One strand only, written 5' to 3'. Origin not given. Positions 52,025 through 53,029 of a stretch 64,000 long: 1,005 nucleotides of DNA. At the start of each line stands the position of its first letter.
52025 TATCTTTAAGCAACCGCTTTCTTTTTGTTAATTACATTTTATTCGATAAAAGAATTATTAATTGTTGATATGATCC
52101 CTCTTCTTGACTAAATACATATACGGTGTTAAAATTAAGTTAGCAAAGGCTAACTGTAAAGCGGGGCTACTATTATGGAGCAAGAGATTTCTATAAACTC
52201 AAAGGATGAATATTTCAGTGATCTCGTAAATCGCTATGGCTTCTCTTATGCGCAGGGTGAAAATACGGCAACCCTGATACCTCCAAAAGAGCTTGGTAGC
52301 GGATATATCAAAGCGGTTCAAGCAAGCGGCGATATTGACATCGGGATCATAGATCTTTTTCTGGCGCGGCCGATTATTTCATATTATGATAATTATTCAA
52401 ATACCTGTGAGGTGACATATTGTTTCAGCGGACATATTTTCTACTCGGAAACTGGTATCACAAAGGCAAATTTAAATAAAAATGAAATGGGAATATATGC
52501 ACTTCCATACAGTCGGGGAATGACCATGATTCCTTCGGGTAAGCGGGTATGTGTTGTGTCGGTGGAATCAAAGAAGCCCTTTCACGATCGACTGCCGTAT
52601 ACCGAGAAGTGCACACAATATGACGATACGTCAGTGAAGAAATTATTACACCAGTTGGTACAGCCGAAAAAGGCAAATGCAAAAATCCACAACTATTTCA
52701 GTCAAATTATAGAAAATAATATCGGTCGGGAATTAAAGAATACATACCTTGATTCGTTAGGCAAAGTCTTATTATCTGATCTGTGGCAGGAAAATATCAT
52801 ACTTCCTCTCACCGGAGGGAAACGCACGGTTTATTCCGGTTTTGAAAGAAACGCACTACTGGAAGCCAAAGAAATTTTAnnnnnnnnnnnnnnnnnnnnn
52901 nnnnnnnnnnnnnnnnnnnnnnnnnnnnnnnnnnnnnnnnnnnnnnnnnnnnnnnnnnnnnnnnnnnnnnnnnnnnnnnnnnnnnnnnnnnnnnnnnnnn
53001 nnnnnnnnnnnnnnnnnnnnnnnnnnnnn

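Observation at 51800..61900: Higher-G+C island without mobility genes: AraC regulator, peptide/nickel-type importer and two exporter-fold ABC proteins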

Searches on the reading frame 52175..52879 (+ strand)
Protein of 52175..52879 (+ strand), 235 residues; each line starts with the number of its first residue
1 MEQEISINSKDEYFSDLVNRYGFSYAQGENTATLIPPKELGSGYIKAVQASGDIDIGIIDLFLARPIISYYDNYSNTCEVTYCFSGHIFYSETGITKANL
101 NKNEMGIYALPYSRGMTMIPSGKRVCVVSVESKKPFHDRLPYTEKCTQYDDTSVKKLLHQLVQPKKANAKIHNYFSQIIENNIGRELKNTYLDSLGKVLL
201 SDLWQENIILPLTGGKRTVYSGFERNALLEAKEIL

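Call 43: find_related_loci(query=A2, collection=metagenome_contigs, flank=10000)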
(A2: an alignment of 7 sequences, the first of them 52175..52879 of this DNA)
Query A2 (235 aa) in metagenome_contigs; peptide patterns used: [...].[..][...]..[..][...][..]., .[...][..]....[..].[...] (x = any residue, [..] = any of these).
164 stretches matched a pattern; 1 encode a relative of the query (tblastn E <= 1e-3); 1 distinct loci.
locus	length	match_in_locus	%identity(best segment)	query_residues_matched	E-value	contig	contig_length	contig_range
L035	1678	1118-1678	61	1-187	2e-86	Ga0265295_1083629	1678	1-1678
